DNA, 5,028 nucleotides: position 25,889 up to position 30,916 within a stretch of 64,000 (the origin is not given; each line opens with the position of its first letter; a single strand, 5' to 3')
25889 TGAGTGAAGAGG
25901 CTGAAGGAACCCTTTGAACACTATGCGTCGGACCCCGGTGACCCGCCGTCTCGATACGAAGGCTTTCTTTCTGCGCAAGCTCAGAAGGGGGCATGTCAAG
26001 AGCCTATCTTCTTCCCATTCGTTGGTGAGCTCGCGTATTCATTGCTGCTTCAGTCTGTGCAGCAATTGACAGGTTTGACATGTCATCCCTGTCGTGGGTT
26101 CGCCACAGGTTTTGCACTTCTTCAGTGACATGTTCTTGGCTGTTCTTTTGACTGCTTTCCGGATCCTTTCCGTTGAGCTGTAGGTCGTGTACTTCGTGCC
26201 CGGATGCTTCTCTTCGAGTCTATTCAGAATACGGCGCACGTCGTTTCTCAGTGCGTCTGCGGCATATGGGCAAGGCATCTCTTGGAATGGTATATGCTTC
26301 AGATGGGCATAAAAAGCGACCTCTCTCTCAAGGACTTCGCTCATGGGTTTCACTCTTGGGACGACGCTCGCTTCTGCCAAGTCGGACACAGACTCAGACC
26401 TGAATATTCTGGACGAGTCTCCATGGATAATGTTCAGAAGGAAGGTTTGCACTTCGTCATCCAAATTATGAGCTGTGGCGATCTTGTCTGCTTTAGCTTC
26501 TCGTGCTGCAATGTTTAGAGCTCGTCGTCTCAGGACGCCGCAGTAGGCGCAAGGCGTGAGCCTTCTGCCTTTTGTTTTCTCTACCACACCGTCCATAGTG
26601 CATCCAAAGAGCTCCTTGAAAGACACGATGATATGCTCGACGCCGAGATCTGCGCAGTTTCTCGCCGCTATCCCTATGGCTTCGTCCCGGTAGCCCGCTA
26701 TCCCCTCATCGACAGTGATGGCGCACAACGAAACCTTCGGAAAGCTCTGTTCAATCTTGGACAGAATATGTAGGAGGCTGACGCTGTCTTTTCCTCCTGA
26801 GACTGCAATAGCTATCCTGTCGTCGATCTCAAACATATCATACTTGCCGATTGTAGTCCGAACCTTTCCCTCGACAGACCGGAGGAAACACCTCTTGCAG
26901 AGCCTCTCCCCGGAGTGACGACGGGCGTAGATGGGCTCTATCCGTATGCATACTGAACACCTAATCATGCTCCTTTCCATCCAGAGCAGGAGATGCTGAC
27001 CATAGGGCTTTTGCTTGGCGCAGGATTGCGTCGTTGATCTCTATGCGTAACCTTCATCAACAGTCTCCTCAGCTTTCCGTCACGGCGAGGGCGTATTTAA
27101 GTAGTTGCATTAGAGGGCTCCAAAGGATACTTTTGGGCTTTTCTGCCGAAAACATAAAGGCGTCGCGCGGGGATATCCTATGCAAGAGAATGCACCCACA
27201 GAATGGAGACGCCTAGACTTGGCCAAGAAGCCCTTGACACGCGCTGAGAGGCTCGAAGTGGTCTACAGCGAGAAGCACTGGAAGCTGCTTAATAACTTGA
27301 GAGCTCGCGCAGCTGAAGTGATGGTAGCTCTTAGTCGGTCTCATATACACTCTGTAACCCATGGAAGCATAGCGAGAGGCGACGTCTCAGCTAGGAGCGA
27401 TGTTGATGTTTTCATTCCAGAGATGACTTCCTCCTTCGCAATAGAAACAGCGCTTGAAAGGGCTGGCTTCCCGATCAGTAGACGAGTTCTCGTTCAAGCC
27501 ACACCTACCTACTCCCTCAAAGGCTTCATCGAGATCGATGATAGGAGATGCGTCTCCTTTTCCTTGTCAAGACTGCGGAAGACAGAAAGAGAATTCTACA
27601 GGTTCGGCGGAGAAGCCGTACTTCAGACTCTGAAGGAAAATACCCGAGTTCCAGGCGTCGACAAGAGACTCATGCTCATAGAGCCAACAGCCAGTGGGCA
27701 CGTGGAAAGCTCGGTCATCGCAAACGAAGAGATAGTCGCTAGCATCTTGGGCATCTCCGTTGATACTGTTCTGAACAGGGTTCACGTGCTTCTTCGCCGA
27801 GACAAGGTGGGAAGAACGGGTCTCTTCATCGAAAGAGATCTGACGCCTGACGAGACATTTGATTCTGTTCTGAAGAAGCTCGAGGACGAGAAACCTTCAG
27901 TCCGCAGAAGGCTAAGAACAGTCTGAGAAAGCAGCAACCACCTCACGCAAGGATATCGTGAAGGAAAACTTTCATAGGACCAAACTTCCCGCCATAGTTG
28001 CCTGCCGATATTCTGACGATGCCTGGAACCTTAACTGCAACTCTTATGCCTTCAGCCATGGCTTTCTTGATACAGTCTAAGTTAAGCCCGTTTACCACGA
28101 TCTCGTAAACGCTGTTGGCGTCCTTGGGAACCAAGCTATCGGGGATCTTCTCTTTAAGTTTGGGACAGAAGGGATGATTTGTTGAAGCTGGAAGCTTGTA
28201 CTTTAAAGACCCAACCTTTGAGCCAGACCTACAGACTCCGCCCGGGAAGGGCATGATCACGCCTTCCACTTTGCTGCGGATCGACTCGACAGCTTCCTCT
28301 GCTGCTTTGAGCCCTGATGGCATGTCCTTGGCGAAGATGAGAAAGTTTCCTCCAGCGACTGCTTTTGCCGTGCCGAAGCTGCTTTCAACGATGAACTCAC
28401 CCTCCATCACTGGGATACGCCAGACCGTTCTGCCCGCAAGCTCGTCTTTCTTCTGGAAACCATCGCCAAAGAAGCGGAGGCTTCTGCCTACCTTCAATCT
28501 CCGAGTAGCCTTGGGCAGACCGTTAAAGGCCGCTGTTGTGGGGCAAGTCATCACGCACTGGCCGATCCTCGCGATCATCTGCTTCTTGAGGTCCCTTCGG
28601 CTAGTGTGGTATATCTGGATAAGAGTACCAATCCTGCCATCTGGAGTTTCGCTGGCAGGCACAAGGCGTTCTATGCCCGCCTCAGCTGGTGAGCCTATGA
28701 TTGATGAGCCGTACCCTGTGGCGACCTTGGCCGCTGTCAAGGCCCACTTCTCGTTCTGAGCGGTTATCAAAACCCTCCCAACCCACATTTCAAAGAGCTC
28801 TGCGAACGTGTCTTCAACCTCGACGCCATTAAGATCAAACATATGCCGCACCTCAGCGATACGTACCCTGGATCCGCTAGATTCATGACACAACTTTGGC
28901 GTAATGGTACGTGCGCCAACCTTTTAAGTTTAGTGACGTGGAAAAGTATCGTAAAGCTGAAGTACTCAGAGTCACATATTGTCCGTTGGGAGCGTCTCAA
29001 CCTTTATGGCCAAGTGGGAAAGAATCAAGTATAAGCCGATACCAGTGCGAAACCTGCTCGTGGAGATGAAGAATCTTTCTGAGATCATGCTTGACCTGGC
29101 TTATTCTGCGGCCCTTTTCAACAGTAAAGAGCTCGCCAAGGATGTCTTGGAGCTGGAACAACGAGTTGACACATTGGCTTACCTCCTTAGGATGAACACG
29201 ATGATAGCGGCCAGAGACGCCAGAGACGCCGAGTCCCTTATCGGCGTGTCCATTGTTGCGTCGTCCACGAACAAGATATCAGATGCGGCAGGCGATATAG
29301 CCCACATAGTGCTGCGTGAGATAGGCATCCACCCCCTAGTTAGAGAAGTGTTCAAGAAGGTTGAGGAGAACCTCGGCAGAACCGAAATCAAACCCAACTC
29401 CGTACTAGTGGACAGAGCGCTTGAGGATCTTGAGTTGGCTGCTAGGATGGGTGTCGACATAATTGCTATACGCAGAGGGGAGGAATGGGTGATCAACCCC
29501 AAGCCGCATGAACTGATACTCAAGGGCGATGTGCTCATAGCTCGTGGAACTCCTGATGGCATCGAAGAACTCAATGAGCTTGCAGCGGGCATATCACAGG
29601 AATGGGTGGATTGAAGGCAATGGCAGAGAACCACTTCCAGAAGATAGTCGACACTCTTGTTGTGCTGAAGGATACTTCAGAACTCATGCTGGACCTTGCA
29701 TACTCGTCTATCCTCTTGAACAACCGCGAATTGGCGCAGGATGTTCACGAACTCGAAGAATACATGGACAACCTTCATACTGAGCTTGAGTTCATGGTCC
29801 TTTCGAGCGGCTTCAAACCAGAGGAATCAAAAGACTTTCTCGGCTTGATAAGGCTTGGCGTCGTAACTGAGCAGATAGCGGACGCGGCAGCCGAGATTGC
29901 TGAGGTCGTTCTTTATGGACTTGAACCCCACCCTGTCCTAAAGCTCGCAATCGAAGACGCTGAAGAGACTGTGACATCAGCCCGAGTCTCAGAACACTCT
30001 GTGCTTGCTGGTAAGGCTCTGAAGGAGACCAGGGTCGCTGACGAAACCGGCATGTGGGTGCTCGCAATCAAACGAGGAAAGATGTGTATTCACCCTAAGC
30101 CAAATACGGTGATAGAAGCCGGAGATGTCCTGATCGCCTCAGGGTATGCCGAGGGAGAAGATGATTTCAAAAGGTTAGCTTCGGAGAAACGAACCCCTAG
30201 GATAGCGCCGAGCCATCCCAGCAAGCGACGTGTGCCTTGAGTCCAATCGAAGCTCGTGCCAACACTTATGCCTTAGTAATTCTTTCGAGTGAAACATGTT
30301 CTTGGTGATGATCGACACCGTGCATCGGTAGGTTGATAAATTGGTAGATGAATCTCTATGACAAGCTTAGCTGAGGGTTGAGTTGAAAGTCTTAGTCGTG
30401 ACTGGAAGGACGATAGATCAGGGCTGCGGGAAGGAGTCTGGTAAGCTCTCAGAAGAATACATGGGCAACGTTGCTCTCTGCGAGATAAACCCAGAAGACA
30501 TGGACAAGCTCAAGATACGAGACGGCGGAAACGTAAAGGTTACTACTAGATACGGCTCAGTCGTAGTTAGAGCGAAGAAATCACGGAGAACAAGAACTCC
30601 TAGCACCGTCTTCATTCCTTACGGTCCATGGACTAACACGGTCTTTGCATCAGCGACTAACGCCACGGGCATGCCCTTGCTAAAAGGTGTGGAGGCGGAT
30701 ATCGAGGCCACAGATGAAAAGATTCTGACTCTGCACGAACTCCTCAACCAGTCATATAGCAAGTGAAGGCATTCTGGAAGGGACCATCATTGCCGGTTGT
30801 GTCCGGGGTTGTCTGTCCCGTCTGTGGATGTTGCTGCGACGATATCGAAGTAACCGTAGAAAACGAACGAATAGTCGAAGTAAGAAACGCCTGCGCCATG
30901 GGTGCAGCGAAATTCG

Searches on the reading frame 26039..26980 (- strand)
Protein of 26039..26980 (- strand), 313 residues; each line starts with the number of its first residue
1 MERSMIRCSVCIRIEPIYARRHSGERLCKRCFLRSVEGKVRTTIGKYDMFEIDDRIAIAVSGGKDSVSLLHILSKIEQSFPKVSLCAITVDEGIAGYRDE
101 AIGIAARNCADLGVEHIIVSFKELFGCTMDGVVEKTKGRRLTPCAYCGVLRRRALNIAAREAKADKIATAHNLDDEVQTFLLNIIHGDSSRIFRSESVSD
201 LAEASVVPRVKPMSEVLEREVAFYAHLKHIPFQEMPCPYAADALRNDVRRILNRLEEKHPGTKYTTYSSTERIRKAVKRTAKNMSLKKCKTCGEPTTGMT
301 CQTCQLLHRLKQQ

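Call 41: search_protein_families(library=pfam, proteins=[window:26039-26980:-], max_evalue=0.00001)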
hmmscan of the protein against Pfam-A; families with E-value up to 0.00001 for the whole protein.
window:26039-26980:- (313 aa): 1 family
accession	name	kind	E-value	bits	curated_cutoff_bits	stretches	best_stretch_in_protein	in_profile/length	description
PF01171.26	ATP_bind_3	-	1.5e-17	64.3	27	1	56-250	2-181/182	PP-loop family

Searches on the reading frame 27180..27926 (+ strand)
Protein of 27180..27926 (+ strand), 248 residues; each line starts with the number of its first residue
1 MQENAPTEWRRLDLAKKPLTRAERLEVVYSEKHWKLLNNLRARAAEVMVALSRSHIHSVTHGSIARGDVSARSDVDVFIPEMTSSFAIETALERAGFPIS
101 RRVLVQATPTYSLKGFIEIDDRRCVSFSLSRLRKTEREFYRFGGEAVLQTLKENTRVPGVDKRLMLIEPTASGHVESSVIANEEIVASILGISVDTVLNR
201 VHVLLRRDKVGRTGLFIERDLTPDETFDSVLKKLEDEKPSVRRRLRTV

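Call 36: search_protein_families(library=pfam, proteins=[window:27180-27926:+], max_evalue=0.001)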
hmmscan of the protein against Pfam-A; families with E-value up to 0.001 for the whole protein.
window:27180-27926:+ (248 aa): 0 families

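Call 42: search_protein_families(library=pfam, proteins=[window:27180-27926:+], max_evalue=0.01)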
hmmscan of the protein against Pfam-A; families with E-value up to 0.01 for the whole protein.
window:27180-27926:+ (248 aa): 1 family
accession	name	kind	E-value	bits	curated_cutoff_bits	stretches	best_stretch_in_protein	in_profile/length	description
PF01909.29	NTP_transf_2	-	0.0026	18.6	21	1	58-80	17-39/93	Nucleotidyltransferase domain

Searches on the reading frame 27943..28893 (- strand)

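Call 41: search_protein_families(library=pfam, proteins=[window:27943-28893:-], max_evalue=0.00001)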
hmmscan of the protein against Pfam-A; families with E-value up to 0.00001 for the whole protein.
window:27943-28893:- (316 aa): 2 families
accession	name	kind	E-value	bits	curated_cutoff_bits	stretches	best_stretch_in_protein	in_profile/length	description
PF02741.20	FTR_C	-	5.9e-60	202.1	25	1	165-314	1-149/149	FTR, proximal lobe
PF01913.23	FTR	-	5.2e-58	195.5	27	1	21-162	3-142/142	Formylmethanofuran-tetrahydromethanopterin formyltransferase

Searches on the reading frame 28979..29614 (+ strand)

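Call 36: search_protein_families(library=pfam, proteins=[window:28979-29614:+], max_evalue=0.001)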
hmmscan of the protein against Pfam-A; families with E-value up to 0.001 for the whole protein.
window:28979-29614:+ (211 aa): 2 families
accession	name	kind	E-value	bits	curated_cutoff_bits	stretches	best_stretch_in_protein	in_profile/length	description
PF02080.26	TrkA_C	-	5e-15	55.6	27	1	136-201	5-69/71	TrkA-C domain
PF01895.24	PhoU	-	2.7e-09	37.7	23.5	1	27-111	1-89/89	PhoU domain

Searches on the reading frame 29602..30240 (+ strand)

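Call 37: search_protein_families(library=pfam, proteins=[window:29602-30240:+], max_evalue=0.001)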
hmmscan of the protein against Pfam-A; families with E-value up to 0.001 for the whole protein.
window:29602-30240:+ (212 aa): 2 families
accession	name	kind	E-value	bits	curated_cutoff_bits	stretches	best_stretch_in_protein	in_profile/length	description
PF02080.26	TrkA_C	-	2.1e-13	50.4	27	1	125-192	2-69/71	TrkA-C domain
PF01895.24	PhoU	-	1.6e-10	41.6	23.5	1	22-103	4-89/89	PhoU domain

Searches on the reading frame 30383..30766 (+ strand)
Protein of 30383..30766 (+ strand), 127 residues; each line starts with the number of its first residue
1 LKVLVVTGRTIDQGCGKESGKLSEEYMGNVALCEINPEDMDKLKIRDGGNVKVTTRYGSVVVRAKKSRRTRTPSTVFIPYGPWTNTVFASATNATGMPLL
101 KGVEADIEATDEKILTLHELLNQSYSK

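Call 37: search_protein_families(library=pfam, proteins=[window:30383-30766:+], max_evalue=0.001)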
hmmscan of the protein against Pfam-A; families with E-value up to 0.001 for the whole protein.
window:30383-30766:+ (127 aa): 1 family
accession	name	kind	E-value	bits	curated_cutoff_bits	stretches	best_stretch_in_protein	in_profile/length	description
PF01568.27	Molydop_binding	-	1.2e-16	61.1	26.8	1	5-103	3-109/110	Molydopterin dinucleotide binding domain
